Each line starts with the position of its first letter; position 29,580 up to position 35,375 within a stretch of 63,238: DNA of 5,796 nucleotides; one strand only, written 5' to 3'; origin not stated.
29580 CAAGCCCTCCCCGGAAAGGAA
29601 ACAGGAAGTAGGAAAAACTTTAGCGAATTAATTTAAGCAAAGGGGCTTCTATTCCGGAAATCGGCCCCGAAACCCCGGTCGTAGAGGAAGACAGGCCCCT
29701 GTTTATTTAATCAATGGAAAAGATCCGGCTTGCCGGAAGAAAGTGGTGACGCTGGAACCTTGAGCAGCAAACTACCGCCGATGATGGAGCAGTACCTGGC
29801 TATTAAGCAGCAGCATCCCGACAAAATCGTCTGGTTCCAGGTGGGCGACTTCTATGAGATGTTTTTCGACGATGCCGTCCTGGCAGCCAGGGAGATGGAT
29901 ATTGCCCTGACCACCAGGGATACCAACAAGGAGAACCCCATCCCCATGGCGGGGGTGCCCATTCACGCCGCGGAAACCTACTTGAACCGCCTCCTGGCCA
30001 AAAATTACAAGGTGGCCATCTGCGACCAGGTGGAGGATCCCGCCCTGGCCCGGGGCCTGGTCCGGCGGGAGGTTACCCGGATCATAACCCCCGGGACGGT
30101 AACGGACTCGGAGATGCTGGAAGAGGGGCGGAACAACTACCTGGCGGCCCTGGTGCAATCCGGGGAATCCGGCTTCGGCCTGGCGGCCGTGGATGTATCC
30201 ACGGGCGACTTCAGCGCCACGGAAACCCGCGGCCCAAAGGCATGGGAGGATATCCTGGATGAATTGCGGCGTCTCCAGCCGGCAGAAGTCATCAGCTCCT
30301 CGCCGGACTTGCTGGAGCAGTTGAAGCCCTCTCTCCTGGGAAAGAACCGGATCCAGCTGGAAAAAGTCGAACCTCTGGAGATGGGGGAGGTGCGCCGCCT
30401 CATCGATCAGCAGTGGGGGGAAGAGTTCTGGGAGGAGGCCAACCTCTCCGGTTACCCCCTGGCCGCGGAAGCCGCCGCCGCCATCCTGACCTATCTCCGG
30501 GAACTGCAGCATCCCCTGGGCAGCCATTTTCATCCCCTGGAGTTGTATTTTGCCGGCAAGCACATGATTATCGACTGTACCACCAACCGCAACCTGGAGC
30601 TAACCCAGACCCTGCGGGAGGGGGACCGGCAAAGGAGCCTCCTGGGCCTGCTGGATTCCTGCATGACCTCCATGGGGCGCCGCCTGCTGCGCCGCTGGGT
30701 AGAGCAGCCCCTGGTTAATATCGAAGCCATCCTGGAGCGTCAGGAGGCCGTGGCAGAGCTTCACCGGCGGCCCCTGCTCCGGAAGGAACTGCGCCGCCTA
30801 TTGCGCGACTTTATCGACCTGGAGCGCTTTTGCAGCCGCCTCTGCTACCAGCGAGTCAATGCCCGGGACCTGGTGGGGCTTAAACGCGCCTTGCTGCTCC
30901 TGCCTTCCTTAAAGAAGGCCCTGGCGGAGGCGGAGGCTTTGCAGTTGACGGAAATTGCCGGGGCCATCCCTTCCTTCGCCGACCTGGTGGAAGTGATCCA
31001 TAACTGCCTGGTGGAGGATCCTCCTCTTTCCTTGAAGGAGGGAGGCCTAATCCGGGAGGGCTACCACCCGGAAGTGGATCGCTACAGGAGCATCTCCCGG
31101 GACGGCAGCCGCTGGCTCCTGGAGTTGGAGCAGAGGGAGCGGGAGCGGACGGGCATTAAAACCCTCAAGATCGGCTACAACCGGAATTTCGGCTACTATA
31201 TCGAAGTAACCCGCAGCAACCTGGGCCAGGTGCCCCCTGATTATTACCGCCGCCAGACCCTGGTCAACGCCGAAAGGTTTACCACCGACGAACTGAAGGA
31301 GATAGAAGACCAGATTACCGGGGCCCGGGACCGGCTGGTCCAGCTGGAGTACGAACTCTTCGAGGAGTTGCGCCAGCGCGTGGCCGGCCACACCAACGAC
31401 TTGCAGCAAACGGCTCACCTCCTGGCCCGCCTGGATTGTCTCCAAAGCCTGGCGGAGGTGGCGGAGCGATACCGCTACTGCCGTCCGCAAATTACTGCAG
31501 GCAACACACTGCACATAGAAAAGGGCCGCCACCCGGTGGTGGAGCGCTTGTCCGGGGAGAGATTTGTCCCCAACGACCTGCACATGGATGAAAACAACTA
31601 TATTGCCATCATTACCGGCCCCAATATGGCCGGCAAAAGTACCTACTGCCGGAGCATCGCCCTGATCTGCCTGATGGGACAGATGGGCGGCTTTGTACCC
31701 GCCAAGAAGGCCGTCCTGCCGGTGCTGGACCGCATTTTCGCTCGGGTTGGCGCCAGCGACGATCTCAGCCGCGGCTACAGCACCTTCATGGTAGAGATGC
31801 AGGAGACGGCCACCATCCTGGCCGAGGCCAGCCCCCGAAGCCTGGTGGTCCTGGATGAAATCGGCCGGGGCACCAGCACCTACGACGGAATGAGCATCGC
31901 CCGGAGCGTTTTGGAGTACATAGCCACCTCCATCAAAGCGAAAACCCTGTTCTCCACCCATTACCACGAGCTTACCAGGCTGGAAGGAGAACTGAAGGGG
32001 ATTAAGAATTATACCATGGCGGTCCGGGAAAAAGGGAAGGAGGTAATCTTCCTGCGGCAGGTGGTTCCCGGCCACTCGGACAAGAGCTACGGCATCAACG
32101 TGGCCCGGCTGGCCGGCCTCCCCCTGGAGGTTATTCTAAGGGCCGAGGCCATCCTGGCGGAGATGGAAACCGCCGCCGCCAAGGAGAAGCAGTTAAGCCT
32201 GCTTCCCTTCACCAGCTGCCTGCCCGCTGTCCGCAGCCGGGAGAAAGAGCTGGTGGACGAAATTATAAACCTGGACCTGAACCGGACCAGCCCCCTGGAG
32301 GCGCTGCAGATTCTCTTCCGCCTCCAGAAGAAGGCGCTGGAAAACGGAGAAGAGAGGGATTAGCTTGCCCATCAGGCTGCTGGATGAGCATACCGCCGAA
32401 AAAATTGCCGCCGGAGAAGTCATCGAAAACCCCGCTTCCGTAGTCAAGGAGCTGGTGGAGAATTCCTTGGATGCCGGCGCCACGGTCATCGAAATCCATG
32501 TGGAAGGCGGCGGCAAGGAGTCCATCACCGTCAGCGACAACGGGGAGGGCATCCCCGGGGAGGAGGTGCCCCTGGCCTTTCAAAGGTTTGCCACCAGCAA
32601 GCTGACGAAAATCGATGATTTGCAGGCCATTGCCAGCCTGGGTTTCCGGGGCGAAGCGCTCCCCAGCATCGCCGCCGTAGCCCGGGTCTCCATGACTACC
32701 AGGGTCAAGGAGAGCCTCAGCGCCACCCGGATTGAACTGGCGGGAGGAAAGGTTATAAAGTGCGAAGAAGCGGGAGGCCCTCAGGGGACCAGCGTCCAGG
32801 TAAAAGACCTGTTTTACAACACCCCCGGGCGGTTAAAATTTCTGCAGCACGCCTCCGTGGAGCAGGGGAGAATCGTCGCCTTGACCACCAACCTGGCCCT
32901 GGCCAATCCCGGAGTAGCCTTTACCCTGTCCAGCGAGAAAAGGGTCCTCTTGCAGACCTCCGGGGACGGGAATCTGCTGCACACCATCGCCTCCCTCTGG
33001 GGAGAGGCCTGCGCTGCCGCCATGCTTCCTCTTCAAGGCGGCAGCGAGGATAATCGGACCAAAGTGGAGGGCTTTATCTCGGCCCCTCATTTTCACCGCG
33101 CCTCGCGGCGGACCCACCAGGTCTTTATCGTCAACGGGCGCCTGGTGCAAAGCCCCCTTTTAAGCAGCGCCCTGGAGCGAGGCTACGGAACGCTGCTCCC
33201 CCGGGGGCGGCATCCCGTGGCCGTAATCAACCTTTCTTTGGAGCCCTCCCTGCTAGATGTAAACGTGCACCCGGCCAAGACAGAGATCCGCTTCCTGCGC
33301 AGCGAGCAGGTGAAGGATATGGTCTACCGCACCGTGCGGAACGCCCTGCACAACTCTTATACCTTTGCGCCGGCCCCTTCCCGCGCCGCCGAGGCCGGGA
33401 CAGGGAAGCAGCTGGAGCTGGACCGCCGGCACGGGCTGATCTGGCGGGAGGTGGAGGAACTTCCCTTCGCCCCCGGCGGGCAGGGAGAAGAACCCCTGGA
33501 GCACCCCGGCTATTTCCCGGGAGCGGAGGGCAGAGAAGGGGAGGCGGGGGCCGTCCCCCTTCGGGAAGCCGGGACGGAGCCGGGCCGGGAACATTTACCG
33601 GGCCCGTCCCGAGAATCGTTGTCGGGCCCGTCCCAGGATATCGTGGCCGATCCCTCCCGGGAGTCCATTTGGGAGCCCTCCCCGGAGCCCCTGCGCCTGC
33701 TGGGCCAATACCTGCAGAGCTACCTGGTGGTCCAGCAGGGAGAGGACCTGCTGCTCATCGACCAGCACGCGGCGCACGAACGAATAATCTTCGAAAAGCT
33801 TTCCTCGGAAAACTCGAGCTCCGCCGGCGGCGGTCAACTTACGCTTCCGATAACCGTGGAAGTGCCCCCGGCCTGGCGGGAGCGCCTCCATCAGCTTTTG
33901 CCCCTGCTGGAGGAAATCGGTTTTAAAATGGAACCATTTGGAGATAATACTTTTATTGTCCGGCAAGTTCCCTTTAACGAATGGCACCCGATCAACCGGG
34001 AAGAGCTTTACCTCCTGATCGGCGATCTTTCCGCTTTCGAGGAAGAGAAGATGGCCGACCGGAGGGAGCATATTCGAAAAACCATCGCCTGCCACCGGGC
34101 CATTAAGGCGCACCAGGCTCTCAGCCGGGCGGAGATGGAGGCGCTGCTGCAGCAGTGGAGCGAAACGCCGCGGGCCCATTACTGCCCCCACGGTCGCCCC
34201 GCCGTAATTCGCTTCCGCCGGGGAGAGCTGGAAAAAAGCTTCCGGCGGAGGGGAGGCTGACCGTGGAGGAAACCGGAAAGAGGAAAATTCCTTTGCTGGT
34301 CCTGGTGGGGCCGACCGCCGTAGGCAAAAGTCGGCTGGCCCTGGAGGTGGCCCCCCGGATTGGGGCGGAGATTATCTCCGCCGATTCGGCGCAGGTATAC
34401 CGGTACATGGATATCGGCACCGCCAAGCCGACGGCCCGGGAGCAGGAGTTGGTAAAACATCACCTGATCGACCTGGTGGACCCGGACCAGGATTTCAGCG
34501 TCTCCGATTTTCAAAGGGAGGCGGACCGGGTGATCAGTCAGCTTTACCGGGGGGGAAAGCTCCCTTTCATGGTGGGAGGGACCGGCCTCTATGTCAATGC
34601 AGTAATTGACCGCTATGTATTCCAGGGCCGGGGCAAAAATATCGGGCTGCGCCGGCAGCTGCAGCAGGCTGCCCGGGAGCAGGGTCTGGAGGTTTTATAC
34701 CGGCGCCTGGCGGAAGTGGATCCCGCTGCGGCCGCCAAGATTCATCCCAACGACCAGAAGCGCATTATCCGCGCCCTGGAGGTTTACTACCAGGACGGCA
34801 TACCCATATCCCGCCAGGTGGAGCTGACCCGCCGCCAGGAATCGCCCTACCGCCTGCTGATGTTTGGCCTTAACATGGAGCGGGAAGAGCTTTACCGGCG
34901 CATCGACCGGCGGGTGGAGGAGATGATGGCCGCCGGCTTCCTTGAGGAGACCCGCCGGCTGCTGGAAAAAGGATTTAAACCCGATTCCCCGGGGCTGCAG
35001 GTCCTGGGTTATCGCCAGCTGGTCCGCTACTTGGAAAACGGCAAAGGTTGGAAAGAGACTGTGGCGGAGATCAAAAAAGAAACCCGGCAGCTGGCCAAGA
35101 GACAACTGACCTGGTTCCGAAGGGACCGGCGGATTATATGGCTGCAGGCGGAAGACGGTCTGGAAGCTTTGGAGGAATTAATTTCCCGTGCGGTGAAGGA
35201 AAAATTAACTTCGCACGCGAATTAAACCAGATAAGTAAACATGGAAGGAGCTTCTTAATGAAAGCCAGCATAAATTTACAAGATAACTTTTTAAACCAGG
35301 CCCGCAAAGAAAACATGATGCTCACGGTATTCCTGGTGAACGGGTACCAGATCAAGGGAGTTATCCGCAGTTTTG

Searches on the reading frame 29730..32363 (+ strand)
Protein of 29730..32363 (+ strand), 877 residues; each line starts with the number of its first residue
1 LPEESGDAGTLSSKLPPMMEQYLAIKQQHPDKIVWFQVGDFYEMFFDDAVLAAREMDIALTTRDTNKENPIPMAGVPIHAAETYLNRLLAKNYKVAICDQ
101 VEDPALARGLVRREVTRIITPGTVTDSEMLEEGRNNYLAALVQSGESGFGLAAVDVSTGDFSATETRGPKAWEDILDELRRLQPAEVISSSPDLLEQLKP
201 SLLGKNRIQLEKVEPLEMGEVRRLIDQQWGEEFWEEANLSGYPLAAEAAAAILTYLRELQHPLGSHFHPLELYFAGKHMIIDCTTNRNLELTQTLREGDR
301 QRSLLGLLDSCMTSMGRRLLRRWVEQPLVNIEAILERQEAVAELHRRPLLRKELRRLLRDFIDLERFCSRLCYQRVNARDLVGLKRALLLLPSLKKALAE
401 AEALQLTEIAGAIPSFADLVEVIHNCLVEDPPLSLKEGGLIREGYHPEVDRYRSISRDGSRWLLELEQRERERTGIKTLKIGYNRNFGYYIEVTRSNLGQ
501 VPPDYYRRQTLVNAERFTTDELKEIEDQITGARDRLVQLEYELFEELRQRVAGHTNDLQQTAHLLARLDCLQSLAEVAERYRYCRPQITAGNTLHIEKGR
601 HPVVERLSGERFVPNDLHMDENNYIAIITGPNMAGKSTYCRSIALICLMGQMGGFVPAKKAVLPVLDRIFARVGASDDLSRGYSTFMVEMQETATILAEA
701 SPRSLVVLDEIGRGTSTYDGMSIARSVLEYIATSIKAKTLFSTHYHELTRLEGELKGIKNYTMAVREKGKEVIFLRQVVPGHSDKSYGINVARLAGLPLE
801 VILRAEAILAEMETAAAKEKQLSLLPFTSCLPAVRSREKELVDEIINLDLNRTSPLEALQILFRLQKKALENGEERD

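Call 65: search_protein_families(library=pfam, proteins=[window:29730-32363:+], max_evalue=0.00001)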
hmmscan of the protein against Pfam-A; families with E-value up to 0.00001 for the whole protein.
window:29730-32363:+ (877 aa): 5 families
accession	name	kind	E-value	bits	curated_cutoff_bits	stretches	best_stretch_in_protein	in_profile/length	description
PF00488.27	MutS_V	-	2.9e-81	272.4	30.2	1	627-813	2-188/188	MutS domain V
PF05192.23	MutS_III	-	1.7e-52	179.1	34.1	1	285-575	2-194/194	MutS domain III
PF01624.25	MutS_I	-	4.6e-45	152.9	20.6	1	17-128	2-113/113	MutS domain I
PF05190.23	MutS_IV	-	9e-32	109.7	22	1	444-534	1-91/92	MutS family domain IV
PF05188.22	MutS_II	-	8.9e-15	55.7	25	1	136-262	1-127/133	MutS domain II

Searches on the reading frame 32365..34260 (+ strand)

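Call 65: search_protein_families(library=pfam, proteins=[window:32365-34260:+], max_evalue=0.00001)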
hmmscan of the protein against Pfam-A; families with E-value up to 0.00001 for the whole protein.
window:32365-34260:+ (631 aa): 4 families
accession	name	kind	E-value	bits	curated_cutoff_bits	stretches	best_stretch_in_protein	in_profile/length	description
PF01119.25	DNA_mis_repair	-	9.6e-35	119.2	26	1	208-328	1-118/119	DNA mismatch repair protein, C-terminal domain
PF08676.16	MutL_C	-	1e-29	103.5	25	1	446-586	1-142/142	MutL C terminal dimerisation domain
PF13589.12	HATPase_c_3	-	4.1e-12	46.7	25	1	24-124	4-104/137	Histidine kinase-, DNA gyrase B-, and HSP90-like ATPase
PF02518.31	HATPase_c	-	8.2e-11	42.8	26.4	1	25-79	8-64/111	Histidine kinase-, DNA gyrase B-, and HSP90-like ATPase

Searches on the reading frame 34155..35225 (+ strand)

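Call 65: search_protein_families(library=pfam, proteins=[window:34155-35225:+], max_evalue=0.00001)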
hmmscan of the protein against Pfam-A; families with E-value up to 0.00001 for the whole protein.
window:34155-35225:+ (356 aa): 2 families
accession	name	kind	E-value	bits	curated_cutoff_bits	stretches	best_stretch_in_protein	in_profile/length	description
PF01715.23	IPPT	-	4.8e-89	298.7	23.6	1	80-324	1-243/243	IPP transferase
PF01745.22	IPT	-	1.1e-06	28.7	20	0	48-99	4-55/233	Isopentenyl transferase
